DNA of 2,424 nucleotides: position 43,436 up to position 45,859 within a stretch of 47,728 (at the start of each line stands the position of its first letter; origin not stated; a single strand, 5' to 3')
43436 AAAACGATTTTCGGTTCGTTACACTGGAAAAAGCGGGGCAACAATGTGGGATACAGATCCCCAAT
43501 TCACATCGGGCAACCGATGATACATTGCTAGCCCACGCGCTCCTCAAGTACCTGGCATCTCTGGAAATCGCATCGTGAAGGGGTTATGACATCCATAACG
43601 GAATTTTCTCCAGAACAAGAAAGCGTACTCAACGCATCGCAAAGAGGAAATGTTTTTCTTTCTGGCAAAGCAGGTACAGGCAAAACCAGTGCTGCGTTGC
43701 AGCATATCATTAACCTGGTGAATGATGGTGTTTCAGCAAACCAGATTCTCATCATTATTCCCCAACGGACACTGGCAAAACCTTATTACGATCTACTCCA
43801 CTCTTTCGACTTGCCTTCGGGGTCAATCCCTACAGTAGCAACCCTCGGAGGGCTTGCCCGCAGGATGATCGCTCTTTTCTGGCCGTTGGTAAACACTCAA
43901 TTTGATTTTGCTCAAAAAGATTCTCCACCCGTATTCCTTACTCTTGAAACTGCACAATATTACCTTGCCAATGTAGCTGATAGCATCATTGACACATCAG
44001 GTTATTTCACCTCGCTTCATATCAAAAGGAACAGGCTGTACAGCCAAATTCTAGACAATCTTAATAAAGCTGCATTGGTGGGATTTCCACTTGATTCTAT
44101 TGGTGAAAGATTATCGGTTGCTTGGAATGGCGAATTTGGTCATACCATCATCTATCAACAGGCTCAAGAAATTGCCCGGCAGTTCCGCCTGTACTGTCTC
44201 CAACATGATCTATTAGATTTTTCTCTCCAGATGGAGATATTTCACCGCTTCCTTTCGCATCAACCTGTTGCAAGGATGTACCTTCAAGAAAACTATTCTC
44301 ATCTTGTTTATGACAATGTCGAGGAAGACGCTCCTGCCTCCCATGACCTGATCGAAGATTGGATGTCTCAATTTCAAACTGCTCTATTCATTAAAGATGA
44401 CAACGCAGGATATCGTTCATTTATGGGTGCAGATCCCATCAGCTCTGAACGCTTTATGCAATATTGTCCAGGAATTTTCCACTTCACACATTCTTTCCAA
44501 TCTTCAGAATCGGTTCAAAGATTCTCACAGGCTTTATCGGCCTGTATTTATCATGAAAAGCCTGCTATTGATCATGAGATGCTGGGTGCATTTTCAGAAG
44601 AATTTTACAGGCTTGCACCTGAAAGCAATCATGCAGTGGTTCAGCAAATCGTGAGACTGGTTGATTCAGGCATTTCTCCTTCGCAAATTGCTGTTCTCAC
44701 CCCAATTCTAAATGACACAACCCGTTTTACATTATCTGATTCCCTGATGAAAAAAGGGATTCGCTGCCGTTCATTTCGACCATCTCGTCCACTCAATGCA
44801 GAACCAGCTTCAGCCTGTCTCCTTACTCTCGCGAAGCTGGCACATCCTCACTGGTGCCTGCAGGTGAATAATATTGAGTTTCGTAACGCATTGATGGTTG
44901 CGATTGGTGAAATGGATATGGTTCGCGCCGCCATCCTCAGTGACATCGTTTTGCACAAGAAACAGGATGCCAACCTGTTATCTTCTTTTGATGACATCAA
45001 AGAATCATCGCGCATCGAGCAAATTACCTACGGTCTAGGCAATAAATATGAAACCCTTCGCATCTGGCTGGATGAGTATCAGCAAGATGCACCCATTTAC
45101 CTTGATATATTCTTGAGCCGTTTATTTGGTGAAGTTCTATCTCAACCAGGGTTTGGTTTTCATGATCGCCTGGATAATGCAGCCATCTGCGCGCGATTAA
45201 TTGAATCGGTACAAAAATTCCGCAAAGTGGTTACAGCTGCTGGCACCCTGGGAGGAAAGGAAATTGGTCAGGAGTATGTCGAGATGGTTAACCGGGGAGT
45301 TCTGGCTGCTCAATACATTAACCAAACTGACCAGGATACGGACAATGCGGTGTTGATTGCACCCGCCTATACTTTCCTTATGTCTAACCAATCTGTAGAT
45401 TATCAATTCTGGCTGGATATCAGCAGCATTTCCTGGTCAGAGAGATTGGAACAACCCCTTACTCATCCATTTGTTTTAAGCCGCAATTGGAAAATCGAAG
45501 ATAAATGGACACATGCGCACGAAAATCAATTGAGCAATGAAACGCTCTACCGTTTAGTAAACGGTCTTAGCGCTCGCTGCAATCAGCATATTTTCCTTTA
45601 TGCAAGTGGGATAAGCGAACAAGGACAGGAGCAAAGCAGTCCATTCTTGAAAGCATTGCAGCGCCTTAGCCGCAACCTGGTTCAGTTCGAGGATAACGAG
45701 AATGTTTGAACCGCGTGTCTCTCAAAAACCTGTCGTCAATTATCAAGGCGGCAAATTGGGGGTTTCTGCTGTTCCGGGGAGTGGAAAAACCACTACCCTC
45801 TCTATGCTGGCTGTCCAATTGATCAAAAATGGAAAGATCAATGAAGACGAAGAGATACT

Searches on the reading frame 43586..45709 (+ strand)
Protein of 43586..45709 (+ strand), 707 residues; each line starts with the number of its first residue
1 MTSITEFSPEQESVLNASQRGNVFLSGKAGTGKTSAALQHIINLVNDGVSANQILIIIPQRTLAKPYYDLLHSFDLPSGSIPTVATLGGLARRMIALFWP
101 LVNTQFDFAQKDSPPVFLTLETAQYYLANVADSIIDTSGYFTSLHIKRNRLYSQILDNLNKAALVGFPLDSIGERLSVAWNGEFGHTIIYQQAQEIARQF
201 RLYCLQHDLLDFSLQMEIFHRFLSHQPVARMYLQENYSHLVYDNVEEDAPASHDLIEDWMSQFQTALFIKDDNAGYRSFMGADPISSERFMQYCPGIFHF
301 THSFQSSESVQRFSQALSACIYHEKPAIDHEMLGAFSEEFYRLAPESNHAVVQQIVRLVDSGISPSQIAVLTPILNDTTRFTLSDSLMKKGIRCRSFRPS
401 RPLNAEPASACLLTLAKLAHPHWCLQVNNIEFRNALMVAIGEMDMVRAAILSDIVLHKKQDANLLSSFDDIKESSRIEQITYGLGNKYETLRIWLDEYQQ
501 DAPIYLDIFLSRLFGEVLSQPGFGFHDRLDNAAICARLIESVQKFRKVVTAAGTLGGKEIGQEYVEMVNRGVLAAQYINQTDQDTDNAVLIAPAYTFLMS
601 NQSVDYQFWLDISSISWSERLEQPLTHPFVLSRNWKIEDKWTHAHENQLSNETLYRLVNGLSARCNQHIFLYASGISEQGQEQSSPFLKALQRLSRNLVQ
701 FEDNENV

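Call 46: find_encoding_contigs(protein=window:43586-45709:+, flank=10000, max_places=1)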
Protein window:43586-45709:+ (707 aa): no gene with exactly this product is on record in the collection.

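Call 47: search_protein_families(library=pfam, proteins=[window:43586-45709:+], max_evalue=0.00001)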
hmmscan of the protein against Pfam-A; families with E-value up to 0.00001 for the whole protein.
window:43586-45709:+ (707 aa): 1 family
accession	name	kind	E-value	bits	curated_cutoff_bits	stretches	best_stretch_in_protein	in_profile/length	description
PF00270.35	DEAD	-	2.7e-07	30.9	26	1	9-73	2-67/167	DEAD/DEAH box helicase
